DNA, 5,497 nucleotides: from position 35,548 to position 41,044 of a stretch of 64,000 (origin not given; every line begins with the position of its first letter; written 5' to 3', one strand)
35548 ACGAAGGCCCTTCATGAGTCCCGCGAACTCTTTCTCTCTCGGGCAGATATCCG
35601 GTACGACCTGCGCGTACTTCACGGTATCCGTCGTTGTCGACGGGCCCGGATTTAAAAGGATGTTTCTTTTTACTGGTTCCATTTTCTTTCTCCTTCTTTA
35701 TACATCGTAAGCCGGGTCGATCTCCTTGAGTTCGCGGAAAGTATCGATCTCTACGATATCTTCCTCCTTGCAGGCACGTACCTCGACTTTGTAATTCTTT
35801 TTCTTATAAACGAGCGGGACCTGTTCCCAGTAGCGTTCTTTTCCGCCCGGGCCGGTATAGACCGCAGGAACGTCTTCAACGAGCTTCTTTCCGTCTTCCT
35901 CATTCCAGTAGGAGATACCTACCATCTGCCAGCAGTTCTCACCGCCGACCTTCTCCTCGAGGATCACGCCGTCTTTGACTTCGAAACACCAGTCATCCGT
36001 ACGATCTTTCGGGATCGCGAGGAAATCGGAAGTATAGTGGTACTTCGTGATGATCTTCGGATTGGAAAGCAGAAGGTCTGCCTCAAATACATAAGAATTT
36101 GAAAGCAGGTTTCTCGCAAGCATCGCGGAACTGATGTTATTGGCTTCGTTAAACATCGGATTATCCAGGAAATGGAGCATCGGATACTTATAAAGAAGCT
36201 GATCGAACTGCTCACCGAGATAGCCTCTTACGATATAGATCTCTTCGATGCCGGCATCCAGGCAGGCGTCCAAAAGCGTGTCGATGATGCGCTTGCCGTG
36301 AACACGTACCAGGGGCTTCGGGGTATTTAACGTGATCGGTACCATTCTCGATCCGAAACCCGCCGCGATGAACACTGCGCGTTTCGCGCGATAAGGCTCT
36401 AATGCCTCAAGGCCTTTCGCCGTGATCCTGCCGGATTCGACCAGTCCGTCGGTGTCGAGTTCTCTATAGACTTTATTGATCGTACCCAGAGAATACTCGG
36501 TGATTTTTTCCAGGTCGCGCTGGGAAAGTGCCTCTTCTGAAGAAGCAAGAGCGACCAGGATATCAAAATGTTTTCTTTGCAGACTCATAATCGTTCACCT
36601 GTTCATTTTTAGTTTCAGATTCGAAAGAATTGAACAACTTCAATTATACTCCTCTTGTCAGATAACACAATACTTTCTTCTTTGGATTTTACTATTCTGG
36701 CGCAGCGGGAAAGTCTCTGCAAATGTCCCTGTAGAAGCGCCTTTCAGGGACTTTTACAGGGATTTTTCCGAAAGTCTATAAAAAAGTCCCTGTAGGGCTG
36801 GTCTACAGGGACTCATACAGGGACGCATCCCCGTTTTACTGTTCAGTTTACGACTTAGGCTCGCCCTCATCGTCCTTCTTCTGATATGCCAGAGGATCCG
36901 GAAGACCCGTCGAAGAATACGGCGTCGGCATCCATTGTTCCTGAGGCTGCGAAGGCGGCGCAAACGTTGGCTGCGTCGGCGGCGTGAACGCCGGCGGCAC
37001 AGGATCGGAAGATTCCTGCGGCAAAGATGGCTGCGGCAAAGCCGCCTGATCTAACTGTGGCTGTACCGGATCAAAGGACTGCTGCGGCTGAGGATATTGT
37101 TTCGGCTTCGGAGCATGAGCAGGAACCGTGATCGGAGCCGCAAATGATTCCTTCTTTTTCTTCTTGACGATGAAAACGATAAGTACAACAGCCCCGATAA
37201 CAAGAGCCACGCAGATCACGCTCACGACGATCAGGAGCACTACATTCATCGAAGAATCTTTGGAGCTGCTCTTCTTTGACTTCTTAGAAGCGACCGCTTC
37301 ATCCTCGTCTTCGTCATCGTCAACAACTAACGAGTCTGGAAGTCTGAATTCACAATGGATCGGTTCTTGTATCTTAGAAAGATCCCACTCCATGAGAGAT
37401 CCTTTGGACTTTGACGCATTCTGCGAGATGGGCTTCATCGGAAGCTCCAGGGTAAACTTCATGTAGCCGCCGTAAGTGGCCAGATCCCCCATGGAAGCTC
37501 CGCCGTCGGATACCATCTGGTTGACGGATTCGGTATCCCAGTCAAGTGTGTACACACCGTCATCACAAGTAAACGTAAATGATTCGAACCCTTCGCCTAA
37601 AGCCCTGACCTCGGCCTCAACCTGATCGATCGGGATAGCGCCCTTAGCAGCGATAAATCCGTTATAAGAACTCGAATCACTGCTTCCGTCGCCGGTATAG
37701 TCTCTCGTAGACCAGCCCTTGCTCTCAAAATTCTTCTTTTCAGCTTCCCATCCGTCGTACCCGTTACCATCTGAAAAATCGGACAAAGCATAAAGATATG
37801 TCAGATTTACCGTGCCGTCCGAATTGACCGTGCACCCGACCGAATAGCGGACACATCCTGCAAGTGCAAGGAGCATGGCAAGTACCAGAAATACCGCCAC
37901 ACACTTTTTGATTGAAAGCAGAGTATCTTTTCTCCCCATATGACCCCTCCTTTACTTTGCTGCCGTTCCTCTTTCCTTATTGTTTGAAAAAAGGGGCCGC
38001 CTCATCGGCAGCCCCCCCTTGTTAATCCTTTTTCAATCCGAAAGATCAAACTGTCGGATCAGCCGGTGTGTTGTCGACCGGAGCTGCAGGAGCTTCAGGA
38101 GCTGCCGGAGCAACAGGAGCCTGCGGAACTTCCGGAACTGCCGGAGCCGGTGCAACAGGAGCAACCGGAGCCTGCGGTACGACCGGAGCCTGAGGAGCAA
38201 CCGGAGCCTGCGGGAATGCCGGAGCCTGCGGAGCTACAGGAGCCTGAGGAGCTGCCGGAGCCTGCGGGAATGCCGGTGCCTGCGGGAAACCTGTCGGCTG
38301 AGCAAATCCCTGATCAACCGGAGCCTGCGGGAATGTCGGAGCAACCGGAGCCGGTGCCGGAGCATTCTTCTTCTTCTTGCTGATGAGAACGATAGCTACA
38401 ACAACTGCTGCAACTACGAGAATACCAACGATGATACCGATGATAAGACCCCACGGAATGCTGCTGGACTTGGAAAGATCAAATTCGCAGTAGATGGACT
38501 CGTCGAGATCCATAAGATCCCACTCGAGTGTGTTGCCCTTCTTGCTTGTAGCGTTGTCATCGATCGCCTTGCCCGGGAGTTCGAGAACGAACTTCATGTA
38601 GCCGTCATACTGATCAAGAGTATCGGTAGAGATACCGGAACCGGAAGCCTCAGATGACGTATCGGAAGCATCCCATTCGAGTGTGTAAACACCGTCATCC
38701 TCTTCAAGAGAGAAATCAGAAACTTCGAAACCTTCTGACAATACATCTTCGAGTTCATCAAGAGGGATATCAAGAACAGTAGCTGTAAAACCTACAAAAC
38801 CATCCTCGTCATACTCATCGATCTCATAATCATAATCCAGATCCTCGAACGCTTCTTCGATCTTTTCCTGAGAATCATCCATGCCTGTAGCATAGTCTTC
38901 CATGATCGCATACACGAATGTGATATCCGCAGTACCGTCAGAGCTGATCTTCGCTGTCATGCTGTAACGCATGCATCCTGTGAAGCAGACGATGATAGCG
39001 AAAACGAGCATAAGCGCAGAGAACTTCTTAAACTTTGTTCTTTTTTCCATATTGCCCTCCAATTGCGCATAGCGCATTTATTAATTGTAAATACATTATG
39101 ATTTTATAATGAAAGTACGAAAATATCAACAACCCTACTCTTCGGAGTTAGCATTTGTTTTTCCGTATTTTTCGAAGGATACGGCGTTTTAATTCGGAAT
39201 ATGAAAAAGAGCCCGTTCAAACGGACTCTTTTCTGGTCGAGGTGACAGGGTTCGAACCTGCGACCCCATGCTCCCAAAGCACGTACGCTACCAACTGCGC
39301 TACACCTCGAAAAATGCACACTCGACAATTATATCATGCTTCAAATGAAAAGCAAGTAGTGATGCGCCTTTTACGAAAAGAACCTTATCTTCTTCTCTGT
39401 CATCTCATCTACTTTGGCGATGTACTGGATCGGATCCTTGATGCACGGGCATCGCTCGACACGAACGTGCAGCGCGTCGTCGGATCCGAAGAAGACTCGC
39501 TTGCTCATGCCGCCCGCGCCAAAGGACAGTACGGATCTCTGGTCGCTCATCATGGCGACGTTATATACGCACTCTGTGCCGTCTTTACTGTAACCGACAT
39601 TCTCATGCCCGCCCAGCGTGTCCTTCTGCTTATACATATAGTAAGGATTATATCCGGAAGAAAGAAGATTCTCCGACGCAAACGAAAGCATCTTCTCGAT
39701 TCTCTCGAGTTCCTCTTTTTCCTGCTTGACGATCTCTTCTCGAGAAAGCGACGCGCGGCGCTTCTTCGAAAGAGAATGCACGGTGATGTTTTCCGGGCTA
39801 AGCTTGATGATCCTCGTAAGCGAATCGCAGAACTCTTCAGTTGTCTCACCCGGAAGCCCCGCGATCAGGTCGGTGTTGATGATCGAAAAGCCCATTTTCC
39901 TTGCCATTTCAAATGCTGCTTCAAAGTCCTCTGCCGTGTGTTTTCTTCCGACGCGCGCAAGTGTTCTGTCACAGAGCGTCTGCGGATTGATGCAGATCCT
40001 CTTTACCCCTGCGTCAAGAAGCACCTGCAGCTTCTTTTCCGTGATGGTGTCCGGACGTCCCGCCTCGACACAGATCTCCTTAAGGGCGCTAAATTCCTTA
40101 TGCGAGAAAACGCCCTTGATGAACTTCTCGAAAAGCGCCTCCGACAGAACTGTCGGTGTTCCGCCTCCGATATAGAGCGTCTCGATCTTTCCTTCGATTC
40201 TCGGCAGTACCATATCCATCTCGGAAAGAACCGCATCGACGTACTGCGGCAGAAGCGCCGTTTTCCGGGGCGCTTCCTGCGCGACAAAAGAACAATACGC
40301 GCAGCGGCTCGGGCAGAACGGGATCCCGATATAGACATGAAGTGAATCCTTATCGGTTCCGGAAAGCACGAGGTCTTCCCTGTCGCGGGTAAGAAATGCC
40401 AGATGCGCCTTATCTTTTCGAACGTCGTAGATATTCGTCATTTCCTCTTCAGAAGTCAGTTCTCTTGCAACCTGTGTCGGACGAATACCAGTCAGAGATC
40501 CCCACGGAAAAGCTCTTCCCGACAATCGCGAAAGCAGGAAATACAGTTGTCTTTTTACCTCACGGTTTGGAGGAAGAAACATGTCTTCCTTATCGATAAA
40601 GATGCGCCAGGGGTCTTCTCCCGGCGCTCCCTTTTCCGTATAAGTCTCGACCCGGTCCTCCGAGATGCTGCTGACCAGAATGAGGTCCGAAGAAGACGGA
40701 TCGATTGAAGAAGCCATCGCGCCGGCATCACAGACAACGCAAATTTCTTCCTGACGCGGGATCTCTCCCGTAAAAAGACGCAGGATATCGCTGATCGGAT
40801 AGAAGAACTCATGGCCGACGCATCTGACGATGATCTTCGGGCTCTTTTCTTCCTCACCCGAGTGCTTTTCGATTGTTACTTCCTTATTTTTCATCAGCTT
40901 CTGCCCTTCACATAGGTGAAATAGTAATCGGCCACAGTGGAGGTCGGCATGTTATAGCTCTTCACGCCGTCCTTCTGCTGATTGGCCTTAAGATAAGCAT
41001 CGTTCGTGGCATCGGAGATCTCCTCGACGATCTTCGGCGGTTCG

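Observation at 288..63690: The 10-mer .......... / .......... is strongly over-represented and concentrated at gene junctions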

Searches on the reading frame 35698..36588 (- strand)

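Call 14: search_protein_families(library=pfam, proteins=[window:35698-36588:-])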
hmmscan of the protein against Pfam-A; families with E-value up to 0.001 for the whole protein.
window:35698-36588:- (296 aa): 3 families
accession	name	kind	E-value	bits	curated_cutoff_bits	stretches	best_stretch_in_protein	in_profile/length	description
PF00483.29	NTP_transferase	-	5e-10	39.8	21.2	1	71-132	2-65/245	Nucleotidyl transferase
PF12804.13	NTP_transf_3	-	5.2e-08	33.7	27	1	71-146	1-68/160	MobA-like NTP transferase domain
PF12802.13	MarR_2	-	1.6e-05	25.4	27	1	3-52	3-52/61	MarR family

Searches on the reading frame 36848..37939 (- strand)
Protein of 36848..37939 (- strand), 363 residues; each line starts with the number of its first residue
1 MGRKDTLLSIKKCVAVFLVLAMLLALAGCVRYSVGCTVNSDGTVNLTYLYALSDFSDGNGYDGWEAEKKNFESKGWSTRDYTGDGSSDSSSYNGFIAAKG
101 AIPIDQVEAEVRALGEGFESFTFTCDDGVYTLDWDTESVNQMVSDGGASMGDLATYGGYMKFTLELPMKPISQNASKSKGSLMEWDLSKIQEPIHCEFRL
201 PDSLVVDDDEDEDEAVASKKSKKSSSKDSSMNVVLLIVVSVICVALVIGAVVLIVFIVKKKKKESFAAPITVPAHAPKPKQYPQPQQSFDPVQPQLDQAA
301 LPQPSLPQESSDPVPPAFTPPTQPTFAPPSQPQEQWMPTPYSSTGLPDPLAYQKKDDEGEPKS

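Call 14: search_protein_families(library=pfam, proteins=[window:36848-37939:-])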
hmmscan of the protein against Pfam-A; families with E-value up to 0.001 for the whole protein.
window:36848-37939:- (363 aa): 2 families
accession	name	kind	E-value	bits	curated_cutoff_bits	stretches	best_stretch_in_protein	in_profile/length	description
PF21946.1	LppM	-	2.8e-05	24.8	27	1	31-188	1-140/153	LppM domain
PF06024.17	Orf78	-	0.00036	21.2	29.4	1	212-263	42-93/101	Orf78 (ac78)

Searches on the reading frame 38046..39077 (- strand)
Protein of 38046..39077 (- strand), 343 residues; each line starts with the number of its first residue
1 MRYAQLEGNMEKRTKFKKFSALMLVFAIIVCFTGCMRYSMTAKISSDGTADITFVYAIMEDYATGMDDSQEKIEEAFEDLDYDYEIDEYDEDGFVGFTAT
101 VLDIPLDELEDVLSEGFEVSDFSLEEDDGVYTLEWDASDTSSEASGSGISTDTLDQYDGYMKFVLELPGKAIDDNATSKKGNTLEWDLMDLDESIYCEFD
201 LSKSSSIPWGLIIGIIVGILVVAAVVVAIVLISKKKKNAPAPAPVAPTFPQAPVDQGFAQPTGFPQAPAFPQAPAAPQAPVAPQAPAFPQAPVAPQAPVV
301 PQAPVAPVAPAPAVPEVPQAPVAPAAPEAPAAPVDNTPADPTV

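Call 14: search_protein_families(library=pfam, proteins=[window:38046-39077:-])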
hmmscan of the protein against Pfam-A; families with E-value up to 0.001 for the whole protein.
window:38046-39077:- (343 aa): 1 family
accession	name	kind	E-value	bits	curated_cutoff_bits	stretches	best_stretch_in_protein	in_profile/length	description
PF21946.1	LppM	-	2.1e-13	51.2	27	1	37-188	1-139/153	LppM domain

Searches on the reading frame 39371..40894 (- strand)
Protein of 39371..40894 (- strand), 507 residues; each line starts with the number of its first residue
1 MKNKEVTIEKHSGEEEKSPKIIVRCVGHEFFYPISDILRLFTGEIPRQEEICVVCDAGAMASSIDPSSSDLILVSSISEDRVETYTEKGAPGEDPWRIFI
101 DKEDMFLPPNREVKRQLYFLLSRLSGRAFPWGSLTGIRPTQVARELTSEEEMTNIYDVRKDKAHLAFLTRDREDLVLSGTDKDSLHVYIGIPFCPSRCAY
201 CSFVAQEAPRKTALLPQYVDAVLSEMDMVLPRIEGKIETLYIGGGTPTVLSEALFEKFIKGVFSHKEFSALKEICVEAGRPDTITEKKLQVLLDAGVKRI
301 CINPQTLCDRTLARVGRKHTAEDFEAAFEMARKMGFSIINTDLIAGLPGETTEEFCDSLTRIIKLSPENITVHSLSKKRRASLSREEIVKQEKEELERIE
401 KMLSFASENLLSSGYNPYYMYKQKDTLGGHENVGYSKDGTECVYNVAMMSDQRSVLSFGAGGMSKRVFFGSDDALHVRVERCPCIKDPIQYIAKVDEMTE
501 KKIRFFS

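Call 14: search_protein_families(library=pfam, proteins=[window:39371-40894:-])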
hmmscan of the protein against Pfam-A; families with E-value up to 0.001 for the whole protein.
window:39371-40894:- (507 aa): 1 family
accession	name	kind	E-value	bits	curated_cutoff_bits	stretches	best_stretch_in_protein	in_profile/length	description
PF04055.27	Radical_SAM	-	8.4e-24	85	29.5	1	190-359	3-163/166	Radical SAM superfamily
